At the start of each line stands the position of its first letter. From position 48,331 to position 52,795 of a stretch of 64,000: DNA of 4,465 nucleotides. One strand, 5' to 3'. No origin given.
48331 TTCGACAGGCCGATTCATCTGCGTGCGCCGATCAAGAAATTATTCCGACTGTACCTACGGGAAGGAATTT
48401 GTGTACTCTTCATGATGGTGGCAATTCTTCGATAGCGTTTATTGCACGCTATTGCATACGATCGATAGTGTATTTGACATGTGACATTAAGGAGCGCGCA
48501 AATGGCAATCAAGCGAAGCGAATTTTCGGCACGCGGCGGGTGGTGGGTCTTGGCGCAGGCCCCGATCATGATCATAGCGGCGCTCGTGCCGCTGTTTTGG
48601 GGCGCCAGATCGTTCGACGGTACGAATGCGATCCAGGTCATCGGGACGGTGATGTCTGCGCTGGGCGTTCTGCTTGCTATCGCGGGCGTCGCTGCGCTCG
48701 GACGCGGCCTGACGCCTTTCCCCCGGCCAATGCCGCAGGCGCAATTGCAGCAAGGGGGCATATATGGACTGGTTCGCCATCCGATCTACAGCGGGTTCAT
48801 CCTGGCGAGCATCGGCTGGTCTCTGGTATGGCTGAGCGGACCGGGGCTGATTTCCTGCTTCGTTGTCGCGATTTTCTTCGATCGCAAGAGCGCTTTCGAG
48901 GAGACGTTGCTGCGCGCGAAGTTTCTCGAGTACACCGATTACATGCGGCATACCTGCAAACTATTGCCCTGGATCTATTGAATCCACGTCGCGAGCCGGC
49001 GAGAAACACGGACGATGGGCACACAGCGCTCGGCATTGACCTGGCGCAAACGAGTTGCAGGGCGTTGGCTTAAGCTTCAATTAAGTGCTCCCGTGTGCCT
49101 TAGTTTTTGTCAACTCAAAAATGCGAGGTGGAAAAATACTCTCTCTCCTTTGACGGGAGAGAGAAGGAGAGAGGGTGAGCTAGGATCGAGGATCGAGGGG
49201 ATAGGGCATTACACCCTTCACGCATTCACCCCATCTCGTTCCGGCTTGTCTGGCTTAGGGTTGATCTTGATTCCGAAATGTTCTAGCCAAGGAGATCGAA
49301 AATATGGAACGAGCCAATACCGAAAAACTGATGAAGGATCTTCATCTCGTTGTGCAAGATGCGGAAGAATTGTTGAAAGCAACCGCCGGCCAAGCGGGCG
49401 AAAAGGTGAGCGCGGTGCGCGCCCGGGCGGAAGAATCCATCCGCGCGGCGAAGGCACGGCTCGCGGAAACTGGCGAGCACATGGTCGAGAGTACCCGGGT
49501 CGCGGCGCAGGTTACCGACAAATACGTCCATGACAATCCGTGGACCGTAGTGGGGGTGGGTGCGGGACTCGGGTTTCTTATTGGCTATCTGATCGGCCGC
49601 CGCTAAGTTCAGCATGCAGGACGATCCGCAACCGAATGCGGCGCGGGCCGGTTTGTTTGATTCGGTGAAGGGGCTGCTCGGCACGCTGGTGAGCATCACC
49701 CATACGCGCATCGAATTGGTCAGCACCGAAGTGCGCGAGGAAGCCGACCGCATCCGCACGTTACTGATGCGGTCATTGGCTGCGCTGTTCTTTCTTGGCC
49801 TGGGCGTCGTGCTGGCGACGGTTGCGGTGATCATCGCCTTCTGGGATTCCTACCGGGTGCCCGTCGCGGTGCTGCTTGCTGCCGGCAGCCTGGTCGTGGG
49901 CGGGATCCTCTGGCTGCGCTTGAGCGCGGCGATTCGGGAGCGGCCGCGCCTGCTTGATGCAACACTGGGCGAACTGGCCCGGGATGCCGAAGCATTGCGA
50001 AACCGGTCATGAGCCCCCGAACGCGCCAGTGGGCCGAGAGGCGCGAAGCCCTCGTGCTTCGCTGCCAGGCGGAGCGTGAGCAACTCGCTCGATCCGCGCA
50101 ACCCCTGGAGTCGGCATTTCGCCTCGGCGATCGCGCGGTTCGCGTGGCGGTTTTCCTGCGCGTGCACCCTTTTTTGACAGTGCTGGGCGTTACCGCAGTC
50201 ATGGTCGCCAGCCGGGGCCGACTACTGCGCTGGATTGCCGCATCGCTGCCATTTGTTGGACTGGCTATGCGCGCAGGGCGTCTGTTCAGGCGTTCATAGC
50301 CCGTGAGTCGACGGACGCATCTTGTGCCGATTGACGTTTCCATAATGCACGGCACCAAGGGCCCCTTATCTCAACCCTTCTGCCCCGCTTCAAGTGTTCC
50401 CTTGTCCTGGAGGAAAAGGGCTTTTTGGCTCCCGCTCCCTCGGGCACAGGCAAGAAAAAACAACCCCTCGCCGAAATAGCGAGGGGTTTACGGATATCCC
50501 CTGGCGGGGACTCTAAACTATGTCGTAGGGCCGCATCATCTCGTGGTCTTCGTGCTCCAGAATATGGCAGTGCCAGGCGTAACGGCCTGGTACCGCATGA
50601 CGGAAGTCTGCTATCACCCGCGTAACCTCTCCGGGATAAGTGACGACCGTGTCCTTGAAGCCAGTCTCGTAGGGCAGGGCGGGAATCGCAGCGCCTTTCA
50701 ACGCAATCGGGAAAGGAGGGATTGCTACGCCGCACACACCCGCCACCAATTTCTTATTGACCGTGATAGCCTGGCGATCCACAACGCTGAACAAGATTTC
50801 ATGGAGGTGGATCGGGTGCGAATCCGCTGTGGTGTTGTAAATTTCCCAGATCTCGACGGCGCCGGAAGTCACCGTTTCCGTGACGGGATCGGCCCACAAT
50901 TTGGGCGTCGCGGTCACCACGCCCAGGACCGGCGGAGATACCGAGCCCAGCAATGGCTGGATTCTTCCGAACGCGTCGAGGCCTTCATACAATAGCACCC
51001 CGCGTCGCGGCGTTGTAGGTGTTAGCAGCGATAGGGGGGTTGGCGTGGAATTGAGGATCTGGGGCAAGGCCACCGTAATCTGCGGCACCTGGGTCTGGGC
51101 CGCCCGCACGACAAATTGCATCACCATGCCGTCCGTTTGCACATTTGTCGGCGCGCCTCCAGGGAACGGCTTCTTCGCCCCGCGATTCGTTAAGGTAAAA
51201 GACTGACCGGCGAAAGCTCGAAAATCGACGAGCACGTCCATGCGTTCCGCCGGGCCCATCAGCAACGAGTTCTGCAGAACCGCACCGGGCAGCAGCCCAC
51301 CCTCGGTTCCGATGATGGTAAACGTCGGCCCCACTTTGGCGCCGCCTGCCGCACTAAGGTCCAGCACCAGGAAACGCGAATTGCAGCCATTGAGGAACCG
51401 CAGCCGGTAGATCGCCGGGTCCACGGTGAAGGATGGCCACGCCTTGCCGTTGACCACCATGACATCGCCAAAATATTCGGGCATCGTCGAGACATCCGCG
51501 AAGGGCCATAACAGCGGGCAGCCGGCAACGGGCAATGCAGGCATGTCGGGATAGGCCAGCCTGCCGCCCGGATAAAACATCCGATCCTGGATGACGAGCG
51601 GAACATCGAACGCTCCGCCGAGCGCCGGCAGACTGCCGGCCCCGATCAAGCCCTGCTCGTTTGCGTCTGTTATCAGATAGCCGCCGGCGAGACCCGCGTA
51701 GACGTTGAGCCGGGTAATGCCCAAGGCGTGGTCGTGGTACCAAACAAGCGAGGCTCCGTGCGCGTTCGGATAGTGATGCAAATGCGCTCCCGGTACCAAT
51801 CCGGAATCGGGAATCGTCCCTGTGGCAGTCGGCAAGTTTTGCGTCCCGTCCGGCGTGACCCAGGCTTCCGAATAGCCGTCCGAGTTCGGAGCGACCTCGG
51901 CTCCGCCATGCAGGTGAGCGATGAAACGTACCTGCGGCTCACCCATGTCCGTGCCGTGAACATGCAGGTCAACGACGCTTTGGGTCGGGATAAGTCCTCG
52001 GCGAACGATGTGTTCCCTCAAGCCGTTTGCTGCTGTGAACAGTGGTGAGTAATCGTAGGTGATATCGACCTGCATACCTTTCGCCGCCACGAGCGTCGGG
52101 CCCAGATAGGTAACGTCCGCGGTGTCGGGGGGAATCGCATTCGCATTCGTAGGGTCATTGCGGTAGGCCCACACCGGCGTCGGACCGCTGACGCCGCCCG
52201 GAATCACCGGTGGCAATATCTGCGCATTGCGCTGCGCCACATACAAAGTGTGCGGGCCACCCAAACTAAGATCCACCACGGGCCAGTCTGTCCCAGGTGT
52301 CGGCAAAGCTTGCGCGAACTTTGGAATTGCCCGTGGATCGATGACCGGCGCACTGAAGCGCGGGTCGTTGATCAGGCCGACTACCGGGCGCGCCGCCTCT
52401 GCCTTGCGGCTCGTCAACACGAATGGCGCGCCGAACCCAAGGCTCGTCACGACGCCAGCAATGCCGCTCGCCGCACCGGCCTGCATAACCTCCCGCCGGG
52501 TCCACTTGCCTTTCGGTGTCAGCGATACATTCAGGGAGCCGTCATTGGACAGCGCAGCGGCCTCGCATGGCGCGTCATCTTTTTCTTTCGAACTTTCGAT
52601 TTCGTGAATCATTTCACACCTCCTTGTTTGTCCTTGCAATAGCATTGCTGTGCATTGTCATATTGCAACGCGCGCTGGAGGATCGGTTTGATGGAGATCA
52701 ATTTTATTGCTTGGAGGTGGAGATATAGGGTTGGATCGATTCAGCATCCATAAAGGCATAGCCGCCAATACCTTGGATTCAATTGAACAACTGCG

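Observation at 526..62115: Eighteen intergenic TTGAY-N4-RTCAA (FNR/Anr/Dnr-type) boxes tie almost every operon of the window into one low-oxygen regulon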

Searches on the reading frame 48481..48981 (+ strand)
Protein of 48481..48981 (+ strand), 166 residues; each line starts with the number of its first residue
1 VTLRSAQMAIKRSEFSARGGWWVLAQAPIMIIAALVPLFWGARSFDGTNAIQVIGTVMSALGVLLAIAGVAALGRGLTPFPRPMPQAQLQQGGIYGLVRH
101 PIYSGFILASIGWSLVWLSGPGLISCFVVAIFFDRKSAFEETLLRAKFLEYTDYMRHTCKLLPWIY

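Call 14: search_protein_families(library=pfam, proteins=[window:48481-48981:+])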
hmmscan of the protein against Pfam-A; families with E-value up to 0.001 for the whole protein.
window:48481-48981:+ (166 aa): 2 families
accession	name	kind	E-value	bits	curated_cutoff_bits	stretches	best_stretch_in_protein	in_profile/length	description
PF04191.18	PEMT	-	4.2e-10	40.4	25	1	53-148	4-102/105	Phospholipid methyltransferase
PF04140.19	ICMT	-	1.2e-05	26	24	1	65-144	11-93/95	Isoprenylcysteine carboxyl methyltransferase (ICMT) family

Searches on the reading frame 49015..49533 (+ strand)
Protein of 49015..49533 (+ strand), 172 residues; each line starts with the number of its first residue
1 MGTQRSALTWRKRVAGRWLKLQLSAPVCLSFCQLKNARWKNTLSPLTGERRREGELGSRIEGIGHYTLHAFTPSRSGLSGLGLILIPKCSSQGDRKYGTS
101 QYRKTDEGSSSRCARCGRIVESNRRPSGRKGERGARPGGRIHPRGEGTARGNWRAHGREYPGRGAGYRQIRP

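Call 14: search_protein_families(library=pfam, proteins=[window:49015-49533:+])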
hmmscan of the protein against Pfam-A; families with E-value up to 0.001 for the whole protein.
window:49015-49533:+ (172 aa): 0 families

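Call 45: search_protein_families(library=pfam, proteins=[window:49015-49533:+], max_evalue=0.05)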
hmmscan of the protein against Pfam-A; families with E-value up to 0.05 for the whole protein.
window:49015-49533:+ (172 aa): 1 family
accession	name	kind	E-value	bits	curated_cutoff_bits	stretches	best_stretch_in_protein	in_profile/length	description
PF25017.1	zf-C2HC_3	-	0.028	14.8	24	0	106-125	19-38/47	C2HC zinc finger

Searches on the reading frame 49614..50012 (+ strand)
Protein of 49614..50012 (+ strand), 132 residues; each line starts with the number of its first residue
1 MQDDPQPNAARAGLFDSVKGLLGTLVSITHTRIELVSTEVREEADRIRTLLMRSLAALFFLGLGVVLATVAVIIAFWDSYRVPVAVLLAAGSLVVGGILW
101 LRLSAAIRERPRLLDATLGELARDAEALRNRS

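Call 12: search_protein_families(library=pfam, proteins=[window:49614-50012:+])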
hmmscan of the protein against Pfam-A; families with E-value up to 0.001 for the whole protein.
window:49614-50012:+ (132 aa): 1 family
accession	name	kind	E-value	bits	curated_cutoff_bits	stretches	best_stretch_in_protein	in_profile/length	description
PF07332.16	Phage_holin_3_6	-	1.2e-16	61.3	28.4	1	16-129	2-116/116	Putative Actinobacterial Holin-X, holin superfamily III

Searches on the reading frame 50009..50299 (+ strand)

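Call 14: search_protein_families(library=pfam, proteins=[window:50009-50299:+])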
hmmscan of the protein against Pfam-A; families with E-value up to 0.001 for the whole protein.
window:50009-50299:+ (96 aa): 1 family
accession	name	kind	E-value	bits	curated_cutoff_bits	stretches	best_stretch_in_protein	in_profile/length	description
PF13997.11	YqjK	-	1.7e-07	32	28.1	1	15-76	1-62/73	YqjK-like protein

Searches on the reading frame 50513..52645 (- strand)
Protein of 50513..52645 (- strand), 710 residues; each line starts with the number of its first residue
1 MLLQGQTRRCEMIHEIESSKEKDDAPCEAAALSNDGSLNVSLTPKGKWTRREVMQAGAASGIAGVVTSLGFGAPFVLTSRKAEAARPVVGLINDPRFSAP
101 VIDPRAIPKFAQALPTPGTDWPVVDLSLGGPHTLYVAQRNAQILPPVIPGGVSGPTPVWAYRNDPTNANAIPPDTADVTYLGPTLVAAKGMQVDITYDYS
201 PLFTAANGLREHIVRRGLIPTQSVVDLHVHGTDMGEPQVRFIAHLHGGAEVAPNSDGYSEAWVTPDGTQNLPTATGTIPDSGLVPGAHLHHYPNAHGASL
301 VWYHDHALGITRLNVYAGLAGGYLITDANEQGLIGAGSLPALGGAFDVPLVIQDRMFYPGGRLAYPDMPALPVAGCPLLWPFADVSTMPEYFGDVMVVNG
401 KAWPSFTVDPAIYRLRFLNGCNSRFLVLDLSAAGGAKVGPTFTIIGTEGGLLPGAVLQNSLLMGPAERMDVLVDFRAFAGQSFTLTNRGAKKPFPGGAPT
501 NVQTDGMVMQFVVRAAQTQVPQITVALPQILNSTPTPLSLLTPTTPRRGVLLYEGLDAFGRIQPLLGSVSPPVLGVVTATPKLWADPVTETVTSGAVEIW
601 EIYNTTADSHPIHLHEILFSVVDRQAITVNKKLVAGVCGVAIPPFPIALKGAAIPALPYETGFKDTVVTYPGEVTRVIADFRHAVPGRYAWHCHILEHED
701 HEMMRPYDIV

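Call 6: find_encoding_contigs(protein=window:50513-52645:-, flank=10000, max_places=3)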
Protein window:50513-52645:- (710 aa): no gene with exactly this product is on record in the collection.

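Call 12: search_protein_families(library=pfam, proteins=[window:50513-52645:-])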
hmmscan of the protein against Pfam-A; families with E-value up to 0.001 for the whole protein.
window:50513-52645:- (710 aa): 1 family
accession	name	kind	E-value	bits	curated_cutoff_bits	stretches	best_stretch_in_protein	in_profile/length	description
PF07731.20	Cu-oxidase_2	-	9.2e-18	64.8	20.4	1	586-707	31-131/137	Multicopper oxidase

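Call 23: search_protein_families(library=ncbifam, proteins=[window:50513-52612:-], max_evalue=0.00001)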
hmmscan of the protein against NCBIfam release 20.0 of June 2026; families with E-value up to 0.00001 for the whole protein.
window:50513-52612:- (699 aa): 4 families
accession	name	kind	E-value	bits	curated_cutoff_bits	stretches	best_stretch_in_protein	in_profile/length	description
NF045554.1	AmiPhnlOxPhsA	equivalog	6.2e-66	223.2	950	2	275-523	140-379/581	O-aminophenol oxidase PhsA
NF008205.1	PRK10965.1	equivalog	2e-37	129.2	525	2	285-520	134-342/529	multicopper oxidase CueO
NF008135.0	PRK10883.1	equivalog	1.7e-15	56.5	581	1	285-466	134-287/471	cell division protein FtsP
TIGR01480.1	copper_res_A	subfamily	3.1e-06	26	478.95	0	654-694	550-588/593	copper resistance system multicopper oxidase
